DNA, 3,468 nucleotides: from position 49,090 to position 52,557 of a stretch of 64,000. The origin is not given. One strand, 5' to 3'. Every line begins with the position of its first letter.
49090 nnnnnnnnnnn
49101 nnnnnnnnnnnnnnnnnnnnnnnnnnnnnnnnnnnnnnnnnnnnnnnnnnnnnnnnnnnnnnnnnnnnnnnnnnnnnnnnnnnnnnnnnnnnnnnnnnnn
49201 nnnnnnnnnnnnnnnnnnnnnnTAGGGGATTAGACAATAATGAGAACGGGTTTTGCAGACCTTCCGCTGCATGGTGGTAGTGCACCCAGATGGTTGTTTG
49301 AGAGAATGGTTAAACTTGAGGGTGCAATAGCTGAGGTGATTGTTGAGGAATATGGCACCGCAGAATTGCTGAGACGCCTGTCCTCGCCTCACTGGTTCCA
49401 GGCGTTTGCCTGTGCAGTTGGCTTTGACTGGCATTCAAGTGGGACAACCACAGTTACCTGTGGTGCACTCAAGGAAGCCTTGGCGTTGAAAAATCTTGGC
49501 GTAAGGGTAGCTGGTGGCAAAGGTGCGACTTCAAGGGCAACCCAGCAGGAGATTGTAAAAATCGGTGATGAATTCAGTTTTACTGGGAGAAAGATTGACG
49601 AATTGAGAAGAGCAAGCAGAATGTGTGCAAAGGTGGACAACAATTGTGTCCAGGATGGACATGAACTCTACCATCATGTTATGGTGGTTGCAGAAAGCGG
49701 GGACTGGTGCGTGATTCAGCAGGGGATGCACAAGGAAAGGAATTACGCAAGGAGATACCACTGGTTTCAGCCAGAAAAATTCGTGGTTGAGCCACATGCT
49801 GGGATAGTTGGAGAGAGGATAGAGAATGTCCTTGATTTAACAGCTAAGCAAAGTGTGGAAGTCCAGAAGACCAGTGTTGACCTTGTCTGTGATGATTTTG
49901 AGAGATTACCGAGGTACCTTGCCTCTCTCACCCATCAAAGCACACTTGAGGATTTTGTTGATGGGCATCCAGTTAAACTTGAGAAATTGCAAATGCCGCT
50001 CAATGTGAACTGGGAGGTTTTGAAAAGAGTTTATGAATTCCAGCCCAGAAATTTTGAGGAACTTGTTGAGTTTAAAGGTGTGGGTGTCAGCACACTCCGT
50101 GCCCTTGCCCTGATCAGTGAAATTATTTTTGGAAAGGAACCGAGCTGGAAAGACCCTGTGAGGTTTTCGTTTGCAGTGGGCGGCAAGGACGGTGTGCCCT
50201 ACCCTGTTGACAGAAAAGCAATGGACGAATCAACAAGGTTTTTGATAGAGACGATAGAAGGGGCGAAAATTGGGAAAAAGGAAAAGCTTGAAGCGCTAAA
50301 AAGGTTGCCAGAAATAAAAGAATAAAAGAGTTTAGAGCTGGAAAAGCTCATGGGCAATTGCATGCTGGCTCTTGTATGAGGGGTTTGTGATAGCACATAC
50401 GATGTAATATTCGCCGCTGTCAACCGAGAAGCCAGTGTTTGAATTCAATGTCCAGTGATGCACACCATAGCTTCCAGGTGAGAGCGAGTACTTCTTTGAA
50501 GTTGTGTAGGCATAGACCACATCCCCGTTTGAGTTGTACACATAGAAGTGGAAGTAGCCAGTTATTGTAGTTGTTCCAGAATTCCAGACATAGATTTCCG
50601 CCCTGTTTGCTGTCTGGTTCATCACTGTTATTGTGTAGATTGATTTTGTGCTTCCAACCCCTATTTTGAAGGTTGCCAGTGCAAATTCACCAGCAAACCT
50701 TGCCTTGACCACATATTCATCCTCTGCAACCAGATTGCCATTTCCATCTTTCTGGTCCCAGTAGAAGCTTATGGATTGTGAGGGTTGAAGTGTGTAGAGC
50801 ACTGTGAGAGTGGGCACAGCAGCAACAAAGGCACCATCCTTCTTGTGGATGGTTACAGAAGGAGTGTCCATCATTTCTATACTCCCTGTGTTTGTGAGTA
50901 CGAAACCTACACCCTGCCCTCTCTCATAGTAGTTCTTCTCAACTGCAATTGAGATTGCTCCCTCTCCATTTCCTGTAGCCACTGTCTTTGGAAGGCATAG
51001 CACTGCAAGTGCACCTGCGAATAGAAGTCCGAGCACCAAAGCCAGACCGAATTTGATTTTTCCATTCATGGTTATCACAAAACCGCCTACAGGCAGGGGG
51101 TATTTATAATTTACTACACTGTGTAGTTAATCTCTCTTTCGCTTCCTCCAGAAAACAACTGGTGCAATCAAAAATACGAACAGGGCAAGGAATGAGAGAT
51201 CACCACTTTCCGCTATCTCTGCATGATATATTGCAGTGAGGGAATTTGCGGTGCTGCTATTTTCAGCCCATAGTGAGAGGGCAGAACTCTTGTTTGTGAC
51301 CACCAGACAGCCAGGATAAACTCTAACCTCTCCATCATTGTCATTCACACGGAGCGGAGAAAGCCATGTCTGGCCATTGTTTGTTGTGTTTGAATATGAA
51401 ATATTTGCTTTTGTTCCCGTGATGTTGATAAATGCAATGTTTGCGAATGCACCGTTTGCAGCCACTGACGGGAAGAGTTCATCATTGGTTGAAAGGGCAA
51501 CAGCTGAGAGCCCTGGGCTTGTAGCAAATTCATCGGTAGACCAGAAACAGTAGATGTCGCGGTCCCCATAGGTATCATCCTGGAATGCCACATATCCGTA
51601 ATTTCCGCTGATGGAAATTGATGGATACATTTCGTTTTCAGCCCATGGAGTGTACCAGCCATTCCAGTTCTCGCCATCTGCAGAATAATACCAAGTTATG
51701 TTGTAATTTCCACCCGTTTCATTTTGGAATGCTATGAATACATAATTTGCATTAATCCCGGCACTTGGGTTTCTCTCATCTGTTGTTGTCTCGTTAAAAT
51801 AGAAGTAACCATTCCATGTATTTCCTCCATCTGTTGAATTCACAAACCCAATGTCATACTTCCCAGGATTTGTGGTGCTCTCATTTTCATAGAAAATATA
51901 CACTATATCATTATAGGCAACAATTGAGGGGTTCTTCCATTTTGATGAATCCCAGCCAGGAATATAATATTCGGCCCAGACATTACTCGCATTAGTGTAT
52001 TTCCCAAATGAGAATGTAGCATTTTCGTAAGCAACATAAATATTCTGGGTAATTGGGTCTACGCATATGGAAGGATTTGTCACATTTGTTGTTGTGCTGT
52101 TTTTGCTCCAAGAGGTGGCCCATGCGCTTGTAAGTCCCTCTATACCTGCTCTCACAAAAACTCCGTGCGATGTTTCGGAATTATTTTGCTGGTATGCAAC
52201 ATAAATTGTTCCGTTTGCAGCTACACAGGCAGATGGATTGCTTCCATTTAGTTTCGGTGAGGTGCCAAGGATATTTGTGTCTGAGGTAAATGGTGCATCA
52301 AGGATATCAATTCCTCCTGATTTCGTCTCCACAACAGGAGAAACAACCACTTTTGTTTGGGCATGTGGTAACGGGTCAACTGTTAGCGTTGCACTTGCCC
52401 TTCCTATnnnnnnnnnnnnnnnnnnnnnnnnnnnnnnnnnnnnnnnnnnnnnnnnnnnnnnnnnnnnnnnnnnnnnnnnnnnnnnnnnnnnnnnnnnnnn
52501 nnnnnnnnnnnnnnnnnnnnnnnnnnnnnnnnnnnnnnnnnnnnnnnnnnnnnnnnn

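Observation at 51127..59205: Partial tandem duplication generating two giant paralogous surface proteins with shared N-terminal half and swapped C-terminal propellers (BNR/Asp-box versus FG-GAP)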

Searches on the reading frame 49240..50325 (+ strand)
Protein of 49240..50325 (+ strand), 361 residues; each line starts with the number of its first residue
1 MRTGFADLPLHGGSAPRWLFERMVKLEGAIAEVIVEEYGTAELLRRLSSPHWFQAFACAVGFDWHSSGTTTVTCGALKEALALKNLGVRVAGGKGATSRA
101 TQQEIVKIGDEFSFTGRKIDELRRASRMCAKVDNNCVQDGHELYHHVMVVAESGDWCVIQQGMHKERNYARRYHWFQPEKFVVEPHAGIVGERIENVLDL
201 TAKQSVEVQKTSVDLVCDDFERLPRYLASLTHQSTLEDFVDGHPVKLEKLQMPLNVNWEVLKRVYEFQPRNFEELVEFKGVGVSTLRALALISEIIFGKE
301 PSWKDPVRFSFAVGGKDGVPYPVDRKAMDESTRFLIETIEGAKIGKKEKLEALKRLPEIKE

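Call 14: search_protein_families(library=pfam, proteins=[window:49240-50325:+], max_evalue=0.001)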
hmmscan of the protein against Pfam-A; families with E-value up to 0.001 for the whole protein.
window:49240-50325:+ (361 aa): 1 family
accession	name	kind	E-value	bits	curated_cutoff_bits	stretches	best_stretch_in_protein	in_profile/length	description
PF05559.16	DUF763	-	5.2e-130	433.8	35.5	1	4-323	1-319/319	Protein of unknown function (DUF763)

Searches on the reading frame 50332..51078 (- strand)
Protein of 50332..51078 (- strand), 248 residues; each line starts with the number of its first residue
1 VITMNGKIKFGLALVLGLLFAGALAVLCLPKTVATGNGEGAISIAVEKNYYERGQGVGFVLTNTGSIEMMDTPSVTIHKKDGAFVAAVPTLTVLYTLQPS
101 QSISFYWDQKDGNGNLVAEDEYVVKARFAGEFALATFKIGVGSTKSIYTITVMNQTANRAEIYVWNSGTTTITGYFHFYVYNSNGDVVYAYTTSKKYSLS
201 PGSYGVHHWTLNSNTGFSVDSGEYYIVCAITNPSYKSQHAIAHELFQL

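Call 14: search_protein_families(library=pfam, proteins=[window:50332-51078:-], max_evalue=0.001)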
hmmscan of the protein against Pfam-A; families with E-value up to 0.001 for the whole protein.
window:50332-51078:- (248 aa): 1 family
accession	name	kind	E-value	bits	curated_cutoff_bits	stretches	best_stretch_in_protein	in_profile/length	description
PF13860.13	FlgD_ig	-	4.5e-06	27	27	0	71-126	23-73/79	FlgD Ig-like domain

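Call 50: search_protein_families(library=ncbifam, proteins=[window:50332-51078:-], max_evalue=10)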
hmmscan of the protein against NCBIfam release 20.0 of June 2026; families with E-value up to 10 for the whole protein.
window:50332-51078:- (248 aa): 5 families
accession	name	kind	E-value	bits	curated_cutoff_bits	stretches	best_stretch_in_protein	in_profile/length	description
NF009452.0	PRK12812.1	equivalog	0.00019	20.8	258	2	177-239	155-215/289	flagellar basal body rod modification protein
NF004496.1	PRK05842.1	equivalog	0.0019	17.5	250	1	52-129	146-221/271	flagellar hook assembly protein FlgD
NF005176.1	PRK06655.1-1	equivalog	0.02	14.8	230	1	74-128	100-149/197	flagellar hook assembly protein FlgD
NF009277.0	PRK12634.1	equivalog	0.043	13.9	333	1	97-127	143-173/221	flagellar basal body rod modification protein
NF053628.1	BnzsclthlBbsBGT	equivalog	0.078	11.7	750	1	20-71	85-135/389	benzoylsuccinyl-CoA thiolase subunit BbsB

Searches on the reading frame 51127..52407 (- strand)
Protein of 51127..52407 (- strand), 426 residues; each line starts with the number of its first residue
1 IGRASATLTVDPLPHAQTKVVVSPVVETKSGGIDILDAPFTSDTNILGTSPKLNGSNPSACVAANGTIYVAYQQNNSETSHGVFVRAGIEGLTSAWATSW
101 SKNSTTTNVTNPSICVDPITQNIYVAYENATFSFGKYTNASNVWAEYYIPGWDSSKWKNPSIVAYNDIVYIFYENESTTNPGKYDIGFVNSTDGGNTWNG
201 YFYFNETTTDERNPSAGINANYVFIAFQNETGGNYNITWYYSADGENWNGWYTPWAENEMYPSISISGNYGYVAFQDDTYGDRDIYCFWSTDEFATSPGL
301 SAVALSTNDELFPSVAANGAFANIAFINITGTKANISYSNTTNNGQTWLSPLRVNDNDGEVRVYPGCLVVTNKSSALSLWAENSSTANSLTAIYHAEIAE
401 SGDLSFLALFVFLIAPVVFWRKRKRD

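Call 28: search_solved_structures(query=window:51127-52347:-, max_evalue=1)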
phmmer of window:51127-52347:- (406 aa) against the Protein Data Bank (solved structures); distinct sequences matched with E-value up to 1: 1.
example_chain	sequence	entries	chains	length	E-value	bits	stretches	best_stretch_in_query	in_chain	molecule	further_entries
7wtj_H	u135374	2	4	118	0.2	13.9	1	160-239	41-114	Heavy chain of XGv286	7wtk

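Call 41: find_homologous_proteins(query=window:51127-52407:-, max_evalue=0.001)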
Query window:51127-52407:- (426 aa): 11 proteins with E <= 0.001 among 5983 candidates.
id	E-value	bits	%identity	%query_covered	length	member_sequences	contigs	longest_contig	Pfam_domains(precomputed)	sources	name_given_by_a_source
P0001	8.3e-231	785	83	100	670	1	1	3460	-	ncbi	ncbi:MAG: hypothetical protein QXJ27_07535, partial [Thermoplasmata archaeon]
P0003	1.6e-227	774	79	100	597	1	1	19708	-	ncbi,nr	ncbi:MAG: hypothetical protein N3F63_07235, partial [Thermoplasmata archaeon]|nr:hypothetical protei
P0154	1.3e-13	69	28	49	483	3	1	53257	PF18962.8,PF13088.13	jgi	jgi:hypothetical protein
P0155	4.1e-11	61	28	47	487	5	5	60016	PF18962.8,PF02012.27,PF13088.13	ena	-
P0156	4.6e-10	57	26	48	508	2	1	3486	PF13585.13,PF18962.8,PF13088.13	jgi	-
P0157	1.1e-9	56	23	81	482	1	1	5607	PF26549.1,PF18962.8,PF02012.27,PF13088.13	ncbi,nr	ncbi:MAG: T9SS type A sorting domain-containing protein [Ignavibacteria bacterium]|nr:T9SS type A so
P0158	7.2e-9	53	26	82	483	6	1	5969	PF02012.27,PF13088.13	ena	-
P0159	4.4e-8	51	20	75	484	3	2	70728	PF18962.8,PF12904.14,PF02012.27,PF13088.13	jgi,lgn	jgi:hypothetical protein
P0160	5.3e-8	50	24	45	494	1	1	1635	PF18962.8,PF02012.27,PF13088.13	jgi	jgi:hypothetical protein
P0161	2.8e-6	45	26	57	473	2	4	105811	PF18962.8,PF15892.12,PF02012.27,PF13088.13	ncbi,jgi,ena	jgi:hypothetical protein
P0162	6.1e-4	37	19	50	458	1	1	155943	PF02012.27,PF13088.13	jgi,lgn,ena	-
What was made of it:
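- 51223..52230 (-): A head: beta-propeller of sialidase/BNR type (about residues 680-1015), with Asp-boxes at 811 (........) and 862 (SADGENW). Its homologues carry PF13088/PF02012 (call 41).
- On BNR/Asp-box sialidase-like propeller (PF02012 / PF13088): Homologues at E 1e-13 to 6e-4 carry PF13088/PF02012 (call 41).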

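Call 52: predict_structure(alignment_id=A4)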
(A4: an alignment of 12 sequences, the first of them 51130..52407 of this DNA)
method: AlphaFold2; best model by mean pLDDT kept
length: 426 residues; sequences in the alignment: 12
mean_pLDDT: 67.6   pTM: 0.76
mean pLDDT of the five models: 67.6, 67.6, 66.7, 66.0, 65.8
residues with pLDDT >= 90: 34; 70-90: 205; 50-70: 89; < 50: 98
segments of 3 or more residues with pLDDT < 50: 1-39, 42-58, 358-363, 383-391, 401-426
pLDDT, mean of each block of 10 residues (from residue 1): 24 32 30 40 41 41 70 66 75 63 69 84 84 80 81 71 91 82 85 87 71 88 89 82 84 70 87 87 87 84 78 81 79 74 83 60 52 60 45 55 37 36 29
secondary structure, 60 per line:
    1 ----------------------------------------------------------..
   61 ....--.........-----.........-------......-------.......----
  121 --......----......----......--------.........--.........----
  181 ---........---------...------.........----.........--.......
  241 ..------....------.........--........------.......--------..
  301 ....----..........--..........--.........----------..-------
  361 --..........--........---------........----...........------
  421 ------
elements in order: E59-64 E67-75 E81-89 E97-102 E110-116 E123-128 E133-138 E143-148 E157-165 E168-176 E184-191 E201-203 E210-218 E223-231 E234-242 E249-252 E259-267 E270-277 E284-290 E299-304 E309-318 E321-330 E333-341 E363-372 E375-382 E392-399 H404-414
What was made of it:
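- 51223..52230 (-): AF2 pLDDT 67.6 (call 52).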

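Call 54: fold_search(model_id=the predicted structure, library=pdb)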
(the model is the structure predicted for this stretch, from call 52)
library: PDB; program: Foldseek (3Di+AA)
matches with E <= 10: 1157; with E <= 0.001: 624
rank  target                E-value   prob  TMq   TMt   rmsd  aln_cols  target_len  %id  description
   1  7lbu                  2.0e-09  1.00  0.46  0.51   8.4       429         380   15  Crystal structure of the Propionibacterium acnes surface sialidase (released 2021-12-08)
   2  2w38                  2.8e-09  1.00  0.47  0.47   6.8       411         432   14  Crystal structure of the pseudaminidase from Pseudomonas aeruginosa (released 2008-12-23)
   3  6qzh                  3.1e-09  1.00  0.47  0.30  11.1       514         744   13  Structure of the human CC Chemokine Receptor 7 in complex with the intracellular allosteric antagonist Cmp2105 and the i (released 2019-09-04)
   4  3h71_A                3.7e-09  1.00  0.48  0.44  10.7       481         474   13  Crystal structure of Streptococcus pneumoniae D39 neuraminidase A precursor (NanA) (released 2009-05-12)
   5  2w20_B                4.1e-09  1.00  0.47  0.44  10.3       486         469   14  Structure of the catalytic domain of the native NanA sialidase from Streptococcus pneumoniae (released 2008-12-23)
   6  2ya7_A                4.3e-09  1.00  0.47  0.44  10.3       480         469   13  Crystal structure of Streptococcus pneumoniae NanA (TIGR4) in complex with Zanamivir (released 2011-04-27)
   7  2w20_A                4.5e-09  1.00  0.47  0.44  10.3       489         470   13  Structure of the catalytic domain of the native NanA sialidase from Streptococcus pneumoniae (released 2008-12-23)
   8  2ya4_A                5.2e-09  1.00  0.48  0.44  10.2       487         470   12  Crystal structure of Streptococcus pneumoniae NanA (TIGR4) (released 2011-04-27)
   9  7esk_A                6.3e-09  1.00  0.60  0.61   6.0       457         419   10  Crystal structure of a L-rhamnose-alpha-1,4-D-glucuronate lyase from Fusarium oxysporum 12S, Ligand free form (released 2021-08-04)
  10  3h71_B                6.3e-09  1.00  0.48  0.44  10.3       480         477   13  Crystal structure of Streptococcus pneumoniae D39 neuraminidase A precursor (NanA) (released 2009-05-12)
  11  2ya7_B                6.3e-09  1.00  0.47  0.43  11.3       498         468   13  Crystal structure of Streptococcus pneumoniae NanA (TIGR4) in complex with Zanamivir (released 2011-04-27)
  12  7esl                  6.9e-09  1.00  0.62  0.63   5.7       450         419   11  Crystal structure of a L-rhamnose-alpha-1,4-D-glucuronate lyase from Fusarium oxysporum 12S, N247A N-glycan free form (released 2021-08-04)
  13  7esn_A                8.4e-09  1.00  0.57  0.56   6.6       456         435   10  Crystal structure of a L-rhamnose-alpha-1,4-D-glucuronate lyase from Fusarium oxysporum 12S, H105F Rha-GlcA complex (released 2021-08-04)
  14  5uam_A                8.4e-09  1.00  0.53  0.52   9.0       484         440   10  Structure of a new family of Polysaccharide lyase PL25-Ulvanlyase. (released 2017-03-29)
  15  2ya4_B                8.4e-09  1.00  0.48  0.44  10.2       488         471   14  Crystal structure of Streptococcus pneumoniae NanA (TIGR4) (released 2011-04-27)
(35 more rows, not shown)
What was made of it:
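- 51223..52230 (-): Foldseek top hits are sialidases (call 54).
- On BNR/Asp-box sialidase-like propeller (PF02012 / PF13088): The AF2 model has pLDDT 67.6, and its top Foldseek hits are sialidases at E ~2e-9 with TM 0.46-0.6 (calls 52, 54).
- A head (calls 41, 52, 54).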
